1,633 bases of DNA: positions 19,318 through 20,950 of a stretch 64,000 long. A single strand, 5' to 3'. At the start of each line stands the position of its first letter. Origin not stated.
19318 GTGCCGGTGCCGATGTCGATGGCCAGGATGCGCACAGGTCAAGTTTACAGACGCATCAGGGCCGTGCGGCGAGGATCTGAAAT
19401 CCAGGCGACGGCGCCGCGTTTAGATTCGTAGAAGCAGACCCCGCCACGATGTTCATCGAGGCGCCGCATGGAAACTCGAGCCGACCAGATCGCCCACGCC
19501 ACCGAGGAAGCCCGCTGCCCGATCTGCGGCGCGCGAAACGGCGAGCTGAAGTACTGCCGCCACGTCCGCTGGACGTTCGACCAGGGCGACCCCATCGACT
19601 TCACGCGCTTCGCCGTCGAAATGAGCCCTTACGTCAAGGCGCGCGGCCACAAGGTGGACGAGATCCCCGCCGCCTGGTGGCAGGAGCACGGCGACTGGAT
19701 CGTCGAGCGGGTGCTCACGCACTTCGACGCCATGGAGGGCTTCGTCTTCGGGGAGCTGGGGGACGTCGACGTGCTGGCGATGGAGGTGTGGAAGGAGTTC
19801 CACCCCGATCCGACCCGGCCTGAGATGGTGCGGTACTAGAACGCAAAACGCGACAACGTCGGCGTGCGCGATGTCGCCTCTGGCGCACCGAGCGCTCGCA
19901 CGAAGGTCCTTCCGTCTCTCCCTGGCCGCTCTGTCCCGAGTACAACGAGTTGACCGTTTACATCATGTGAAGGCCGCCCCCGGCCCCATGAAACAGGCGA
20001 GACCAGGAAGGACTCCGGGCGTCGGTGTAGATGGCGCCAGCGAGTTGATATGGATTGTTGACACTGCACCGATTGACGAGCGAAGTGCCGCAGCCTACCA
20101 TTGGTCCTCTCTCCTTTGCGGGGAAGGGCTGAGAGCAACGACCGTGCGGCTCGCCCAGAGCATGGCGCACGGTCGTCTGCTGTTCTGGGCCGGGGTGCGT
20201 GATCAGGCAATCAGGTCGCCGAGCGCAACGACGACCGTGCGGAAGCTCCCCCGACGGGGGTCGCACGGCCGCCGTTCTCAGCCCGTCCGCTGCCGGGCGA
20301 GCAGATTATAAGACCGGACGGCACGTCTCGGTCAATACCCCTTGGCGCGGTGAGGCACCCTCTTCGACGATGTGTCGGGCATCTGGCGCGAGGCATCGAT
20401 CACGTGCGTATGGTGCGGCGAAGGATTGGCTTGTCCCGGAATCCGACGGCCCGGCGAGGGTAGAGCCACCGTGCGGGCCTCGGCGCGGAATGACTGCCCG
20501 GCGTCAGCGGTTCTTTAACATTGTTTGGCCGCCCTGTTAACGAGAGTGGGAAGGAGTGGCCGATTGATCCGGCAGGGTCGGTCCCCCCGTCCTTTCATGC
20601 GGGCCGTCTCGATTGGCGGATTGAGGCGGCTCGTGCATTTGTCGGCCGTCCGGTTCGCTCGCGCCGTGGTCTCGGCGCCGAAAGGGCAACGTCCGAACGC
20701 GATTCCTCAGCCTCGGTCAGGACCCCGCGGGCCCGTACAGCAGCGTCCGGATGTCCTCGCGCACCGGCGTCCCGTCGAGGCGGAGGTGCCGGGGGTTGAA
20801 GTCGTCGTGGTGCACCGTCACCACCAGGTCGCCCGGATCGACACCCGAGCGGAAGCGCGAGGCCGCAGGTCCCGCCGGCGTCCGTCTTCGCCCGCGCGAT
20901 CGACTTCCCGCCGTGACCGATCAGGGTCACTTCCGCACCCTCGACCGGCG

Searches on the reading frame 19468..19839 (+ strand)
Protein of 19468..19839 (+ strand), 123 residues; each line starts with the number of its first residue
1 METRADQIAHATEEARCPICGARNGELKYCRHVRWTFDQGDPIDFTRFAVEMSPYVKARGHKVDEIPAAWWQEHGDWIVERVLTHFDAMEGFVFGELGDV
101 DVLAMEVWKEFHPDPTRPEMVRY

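Call 13: list_cluster_members(proteins=[P0001, window:19468-19839:+])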
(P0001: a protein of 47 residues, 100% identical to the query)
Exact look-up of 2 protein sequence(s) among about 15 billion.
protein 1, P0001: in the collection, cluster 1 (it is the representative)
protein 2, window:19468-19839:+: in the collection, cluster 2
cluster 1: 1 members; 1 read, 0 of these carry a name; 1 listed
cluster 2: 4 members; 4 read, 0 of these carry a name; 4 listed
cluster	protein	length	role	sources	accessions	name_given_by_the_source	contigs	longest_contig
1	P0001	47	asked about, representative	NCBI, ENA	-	-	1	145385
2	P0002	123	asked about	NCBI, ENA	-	-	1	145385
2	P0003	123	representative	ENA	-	-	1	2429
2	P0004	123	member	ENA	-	-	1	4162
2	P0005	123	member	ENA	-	-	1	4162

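Call 14: find_related_loci(query=window:19468-19836:+, collection=genome_contigs, flank=6000)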
Query window:19468-19836:+ (123 aa) in genome_contigs; peptide patterns used: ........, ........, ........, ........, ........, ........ (x = any residue, [..] = any of these).
48 stretches matched a pattern; 21 encode a relative of the query (tblastn E <= 1e-3); 21 distinct loci.
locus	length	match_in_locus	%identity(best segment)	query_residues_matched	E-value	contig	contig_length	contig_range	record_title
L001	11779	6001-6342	64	9-122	5e-51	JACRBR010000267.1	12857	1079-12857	MAG: Chloroflexi bacterium isolate NC_groundwater_1625_Pr3_B-0.1um_67_9 SR-2_scaffold_141_3140616, whole genome shotgun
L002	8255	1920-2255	64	12-123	7e-51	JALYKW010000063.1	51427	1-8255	MAG: Chloroflexota bacterium isolate AFD bin23 SD1484-86_k127_819685, whole genome shotgun sequence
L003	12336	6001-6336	63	12-123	9e-50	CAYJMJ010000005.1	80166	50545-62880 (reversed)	MAG TPA_asm: uncultured Dehalococcoidia bacterium isolate ERP124720_co1_29 genome assembly, contig: NODE_438_length_8016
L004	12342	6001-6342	60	9-122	2e-48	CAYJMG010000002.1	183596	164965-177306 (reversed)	MAG TPA_asm: uncultured Dehalococcoidia bacterium isolate ERP124720_co1_124 genome assembly, contig: NODE_86_length_1835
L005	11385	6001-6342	60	9-122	1e-48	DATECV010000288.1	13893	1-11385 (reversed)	MAG TPA_asm: Dehalococcoidia bacterium isolate SMAG_U8281 k141_239561, whole genome shotgun sequence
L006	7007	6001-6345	60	9-123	2e-47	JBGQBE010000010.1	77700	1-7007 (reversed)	MAG: Dehalococcoidia bacterium isolate OBJ2_061818_130_14 k141_1091730_length_77700_cov_15.3427, whole genome shotgun se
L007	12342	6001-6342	58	9-122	2e-46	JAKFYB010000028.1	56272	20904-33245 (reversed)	MAG: Dehalococcoidia bacterium isolate ND5_Bin_30 ND5_0000428, whole genome shotgun sequence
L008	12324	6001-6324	59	16-123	6e-46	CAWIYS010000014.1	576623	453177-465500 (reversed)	MAG: uncultured Chloroflexia bacterium isolate MFD05942.bin.2.242 genome assembly, contig: contig_577, whole genome shot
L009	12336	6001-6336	59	11-122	2e-45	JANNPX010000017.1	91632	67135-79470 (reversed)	MAG: Chloroflexota bacterium isolate SOY_31_metabat_89 SOY_31_k141_1526865, whole genome shotgun sequence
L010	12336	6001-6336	59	11-122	4e-45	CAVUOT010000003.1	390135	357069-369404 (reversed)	MAG: uncultured Chloroflexia bacterium isolate MFD05942.bin.2.347 genome assembly, contig: contig_1158, whole genome sho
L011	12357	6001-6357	54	6-121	3e-44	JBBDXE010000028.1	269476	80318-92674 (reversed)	MAG: Dehalococcoidia bacterium isolate LejiaD_68_21 Lejia_D_64_length_269476_cov_13, whole genome shotgun sequence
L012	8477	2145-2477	54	7-117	7e-44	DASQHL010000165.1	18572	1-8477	MAG TPA_asm: Dehalococcoidia bacterium isolate SMAG_U11832 k141_381694, whole genome shotgun sequence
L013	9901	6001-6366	52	7-122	2e-43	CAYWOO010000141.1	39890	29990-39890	MAG TPA_asm: uncultured Dehalococcoidia bacterium isolate binchicken_co165_369 genome assembly, contig: k141_1243846, wh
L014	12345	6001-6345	58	9-123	2e-43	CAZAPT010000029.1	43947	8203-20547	MAG TPA_asm: uncultured Dehalococcoidia bacterium isolate binchicken_co185_280 genome assembly, contig: NODE_1083_length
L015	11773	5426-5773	52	7-122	1e-42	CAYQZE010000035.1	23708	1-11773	MAG TPA_asm: uncultured Dehalococcoidia bacterium isolate binchicken_co165_361 genome assembly, contig: k141_1058590, wh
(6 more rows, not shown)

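Call 60: search_protein_families(library=ncbifam, max_evalue=1, proteins=[window:19468-19836:+])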
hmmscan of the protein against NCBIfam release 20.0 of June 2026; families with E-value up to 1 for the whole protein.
window:19468-19836:+ (123 aa): 2 families
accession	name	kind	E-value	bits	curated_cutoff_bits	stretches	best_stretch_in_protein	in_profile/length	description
NF038222.1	IcmW_IVB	equivalog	0.04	14.1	100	1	68-94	10-36/139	type IVB secretion system protein IcmW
NF006224.0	PRK08351.1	equivalog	0.055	13.5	108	1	10-24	11-25/61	DNA-directed RNA polymerase subunit E''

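Call 61: search_protein_families(library=pfam, max_evalue=1, proteins=[window:19468-19836:+])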
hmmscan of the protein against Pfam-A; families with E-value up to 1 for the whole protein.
window:19468-19836:+ (123 aa): 4 families
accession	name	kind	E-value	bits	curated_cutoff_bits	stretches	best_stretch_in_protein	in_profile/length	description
PF23642.1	YnhH-like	-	0.1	13.2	27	1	27-65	8-42/64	YnhH-like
PF24463.1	DUF7577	-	0.1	12.7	28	1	15-25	3-13/27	Domain of unknown function (DUF7577)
PF23451.1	Zn_ribbon_PaaD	-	0.11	12.6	27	1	9-27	9-27/53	PaaD zinc beta ribbon domain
PF10865.14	DUF2703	-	0.26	11.8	23.6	1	8-34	76-102/120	Domain of unknown function (DUF2703)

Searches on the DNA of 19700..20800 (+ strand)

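Call 4: search_rna_families(source=window, start=19700, end=20800, threshold=evalue, max_evalue=10, show_alignments=3)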
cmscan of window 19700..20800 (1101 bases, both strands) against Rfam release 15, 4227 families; matches with E-value up to 10: 6.
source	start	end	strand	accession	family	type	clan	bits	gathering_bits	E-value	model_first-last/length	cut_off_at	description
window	20104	20139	+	RF01370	CRISPR-DR57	Gene; CRISPR;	-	20.6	39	0.11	1-37/37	no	CRISPR RNA direct repeat element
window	20289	20315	+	RF01107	SBRMV1_UPD-PKf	Cis-reg;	-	17.2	39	3.5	1-27/27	no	Pseudoknot of upstream pseudoknot domain (UPD) of the 3'UTR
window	20751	20798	-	RF04033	mir-8512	Gene; miRNA;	-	17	90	1.6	1-61/61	no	mir-8512 microRNA precursor family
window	20210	20309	+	RF02809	RsmW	Gene; sRNA;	CL00106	16.7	52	3.6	1-124/124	no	RsmW RNA family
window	20098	20142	-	RF02444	SpR10_sRNA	Gene; sRNA;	-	15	50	3.9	1-47/47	no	Streptococcus sRNA SpR10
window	20359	20386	-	RF02946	cow-rumen-1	Gene; sRNA;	-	14.1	53.4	5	1-61/61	no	cow-rumen-1 RNA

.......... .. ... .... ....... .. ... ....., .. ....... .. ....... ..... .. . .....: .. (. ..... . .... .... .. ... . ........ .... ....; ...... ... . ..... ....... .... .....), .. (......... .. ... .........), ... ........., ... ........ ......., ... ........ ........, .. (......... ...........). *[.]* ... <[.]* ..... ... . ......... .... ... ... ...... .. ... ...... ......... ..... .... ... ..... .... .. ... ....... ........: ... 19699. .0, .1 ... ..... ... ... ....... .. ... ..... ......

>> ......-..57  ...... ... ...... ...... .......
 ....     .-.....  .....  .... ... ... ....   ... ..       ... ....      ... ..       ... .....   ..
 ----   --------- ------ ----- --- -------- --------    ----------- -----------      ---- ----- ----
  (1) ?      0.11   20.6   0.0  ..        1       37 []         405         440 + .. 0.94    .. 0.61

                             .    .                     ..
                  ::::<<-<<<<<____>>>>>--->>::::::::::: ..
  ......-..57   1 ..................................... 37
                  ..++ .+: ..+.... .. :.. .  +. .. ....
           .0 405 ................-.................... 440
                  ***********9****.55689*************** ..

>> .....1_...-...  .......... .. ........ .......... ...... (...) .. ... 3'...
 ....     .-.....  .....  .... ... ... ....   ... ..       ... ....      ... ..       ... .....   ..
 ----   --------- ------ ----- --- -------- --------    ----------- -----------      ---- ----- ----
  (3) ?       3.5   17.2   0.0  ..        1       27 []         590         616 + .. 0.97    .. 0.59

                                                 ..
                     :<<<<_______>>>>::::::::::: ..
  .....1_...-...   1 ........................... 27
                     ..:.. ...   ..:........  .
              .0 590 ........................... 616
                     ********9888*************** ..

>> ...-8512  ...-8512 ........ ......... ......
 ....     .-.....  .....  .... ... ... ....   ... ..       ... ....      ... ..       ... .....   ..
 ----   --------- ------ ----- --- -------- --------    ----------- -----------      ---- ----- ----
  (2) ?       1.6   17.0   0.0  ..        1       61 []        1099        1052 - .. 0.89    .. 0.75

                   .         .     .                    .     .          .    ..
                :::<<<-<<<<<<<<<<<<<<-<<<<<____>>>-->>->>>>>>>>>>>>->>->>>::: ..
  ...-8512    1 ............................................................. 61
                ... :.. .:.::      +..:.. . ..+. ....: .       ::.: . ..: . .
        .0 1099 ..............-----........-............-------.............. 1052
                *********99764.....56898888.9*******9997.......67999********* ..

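Call 37: search_dna_similar(query=window:19840-20732:+, collection=plasmids, mode=distant, max_evalue=0.01, max_rows=10)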
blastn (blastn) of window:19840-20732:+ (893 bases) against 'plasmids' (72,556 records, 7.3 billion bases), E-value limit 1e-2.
No match.

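Call 38: search_dna_similar(query=window:19840-20732:+, collection=phages, mode=distant, max_evalue=0.01, max_rows=10)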
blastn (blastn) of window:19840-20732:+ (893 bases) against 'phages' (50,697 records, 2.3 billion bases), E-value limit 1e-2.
No match.

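Call 62: build_rna_model(alignment_id=A1)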
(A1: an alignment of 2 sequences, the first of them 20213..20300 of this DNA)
Model R1 built from alignment A1 (2 sequences, 97 columns); structure: RNAalifold consensus.
model positions 97; base pairs 20; branch points 1; effective number of sequences 1.23; information 0.59 bits per position. Calibrated on 0.2 Mb of random sequence (short: E-values are rough).
structure used (alignment columns):
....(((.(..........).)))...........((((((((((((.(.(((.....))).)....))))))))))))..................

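Call 63: search_with_rna_model(model_id=R1, sources=[window, L001, L002, L003, L004, L005, L006, L007, L008, L009, L010, L011, L012, L013, L014, L015, L016, L017, L018, L019, L020, L021, L022, L023, L047, L048, L049, L050, L051, L052], max_evalue=10)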
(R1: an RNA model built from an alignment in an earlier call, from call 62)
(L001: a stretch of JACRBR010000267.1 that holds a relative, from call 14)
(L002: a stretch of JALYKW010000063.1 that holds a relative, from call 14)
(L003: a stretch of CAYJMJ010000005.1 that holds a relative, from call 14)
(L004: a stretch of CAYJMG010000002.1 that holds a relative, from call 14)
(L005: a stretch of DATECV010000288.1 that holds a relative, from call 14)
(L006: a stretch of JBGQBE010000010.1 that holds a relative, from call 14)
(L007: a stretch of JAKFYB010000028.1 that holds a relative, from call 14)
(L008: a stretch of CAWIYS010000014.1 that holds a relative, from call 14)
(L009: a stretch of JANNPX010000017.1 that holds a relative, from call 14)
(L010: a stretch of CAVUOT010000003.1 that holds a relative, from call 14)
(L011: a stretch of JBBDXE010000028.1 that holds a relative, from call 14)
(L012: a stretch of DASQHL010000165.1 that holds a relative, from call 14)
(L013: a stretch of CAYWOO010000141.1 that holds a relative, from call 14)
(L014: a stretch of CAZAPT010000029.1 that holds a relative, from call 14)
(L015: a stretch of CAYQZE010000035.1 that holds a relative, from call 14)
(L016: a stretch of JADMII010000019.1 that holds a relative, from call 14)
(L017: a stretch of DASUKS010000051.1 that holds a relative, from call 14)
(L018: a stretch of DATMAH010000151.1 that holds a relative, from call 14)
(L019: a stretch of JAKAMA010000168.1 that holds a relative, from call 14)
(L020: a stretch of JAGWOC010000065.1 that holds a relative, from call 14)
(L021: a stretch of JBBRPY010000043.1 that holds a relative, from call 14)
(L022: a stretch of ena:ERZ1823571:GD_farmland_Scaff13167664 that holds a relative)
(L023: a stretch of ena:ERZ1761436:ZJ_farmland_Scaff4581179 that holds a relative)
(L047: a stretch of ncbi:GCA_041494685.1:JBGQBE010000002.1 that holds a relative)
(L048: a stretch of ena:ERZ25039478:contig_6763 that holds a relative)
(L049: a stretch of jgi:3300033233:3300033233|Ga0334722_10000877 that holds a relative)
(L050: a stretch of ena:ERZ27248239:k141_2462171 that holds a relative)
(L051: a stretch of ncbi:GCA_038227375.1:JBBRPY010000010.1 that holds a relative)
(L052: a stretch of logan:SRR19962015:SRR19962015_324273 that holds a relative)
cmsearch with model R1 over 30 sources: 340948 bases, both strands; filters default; matches with E-value up to 10: 27.
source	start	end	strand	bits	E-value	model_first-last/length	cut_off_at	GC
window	20122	20212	-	99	5.3e-21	1-97/97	no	0.67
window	20213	20302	-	90.3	6.2e-19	1-97/97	no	0.77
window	20193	20288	+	31.2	8.8e-05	1-97/97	no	0.72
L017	8815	8950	-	16.5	0.29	1-97/97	no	0.65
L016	5207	5297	+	15.6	0.47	1-97/97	no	0.75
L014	6715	6805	+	15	0.68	1-97/97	no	0.73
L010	853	922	-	14.7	0.79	1-97/97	no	0.73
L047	1390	1478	-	13.6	1.4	1-97/97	no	0.69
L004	9322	9413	+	13.5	1.5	1-97/97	no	0.73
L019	1414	1464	+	13.4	1.6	29-79/97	no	0.75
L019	250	293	+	13.3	1.7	1-97/97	no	0.68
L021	9590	9670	+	13.2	1.7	1-97/97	no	0.72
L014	11843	11947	+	12.8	2.2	1-97/97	no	0.65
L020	5248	5296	+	12.6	2.4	31-79/97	no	0.8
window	14252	14377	-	12.6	2.4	1-97/97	no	0.64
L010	6752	6835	-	12.5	2.6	1-97/97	no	0.63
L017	2822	2900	-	12.3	2.9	1-97/97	no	0.77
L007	9390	9471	-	12.1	3.3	1-97/97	no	0.7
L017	6002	6074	-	11.8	3.9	1-97/97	no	0.66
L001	8477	8570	+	11.6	4.3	1-97/97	no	0.67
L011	12171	12198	+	11.3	5.1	43-72/97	no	0.82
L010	3191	3284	+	10.9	6.2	1-97/97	no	0.73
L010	11300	11389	-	10.5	7.9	1-97/97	no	0.74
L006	5710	5763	-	10.5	8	1-97/97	no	0.78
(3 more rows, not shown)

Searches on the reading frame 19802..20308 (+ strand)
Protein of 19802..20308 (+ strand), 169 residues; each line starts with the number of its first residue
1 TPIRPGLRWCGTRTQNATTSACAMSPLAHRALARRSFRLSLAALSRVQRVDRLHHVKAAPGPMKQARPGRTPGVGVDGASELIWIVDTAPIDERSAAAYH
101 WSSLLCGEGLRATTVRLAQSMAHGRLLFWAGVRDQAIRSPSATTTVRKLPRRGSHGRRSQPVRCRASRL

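Call 32: search_protein_families(library=pfam, max_evalue=1, proteins=[window:19802-20308:+])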
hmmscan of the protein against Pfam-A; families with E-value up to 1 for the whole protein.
window:19802-20308:+ (169 aa): 0 families

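Call 36: list_cluster_members(proteins=[window:19871-20308:+, window:19839-20210:-, window:19961-20266:-, window:20199-20537:+, window:20521-20796:+, window:20525-21043:+, window:20214-20396:-, window:20335-20469:-, window:20540-20689:-, window:19966-20064:-])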
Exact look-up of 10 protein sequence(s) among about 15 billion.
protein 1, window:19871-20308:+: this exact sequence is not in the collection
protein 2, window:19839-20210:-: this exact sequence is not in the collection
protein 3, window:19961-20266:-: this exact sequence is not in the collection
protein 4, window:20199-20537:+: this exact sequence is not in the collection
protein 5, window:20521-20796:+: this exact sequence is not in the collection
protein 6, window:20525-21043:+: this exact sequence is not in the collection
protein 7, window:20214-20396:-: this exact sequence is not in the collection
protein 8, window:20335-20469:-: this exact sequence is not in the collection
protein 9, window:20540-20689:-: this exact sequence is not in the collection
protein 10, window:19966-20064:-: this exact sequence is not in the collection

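Call 56: find_homologous_proteins(query=window:19871-20308:+, max_evalue=1)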
Query window:19871-20308:+: 204 candidates shared short words with the query, none scored E <= 1.
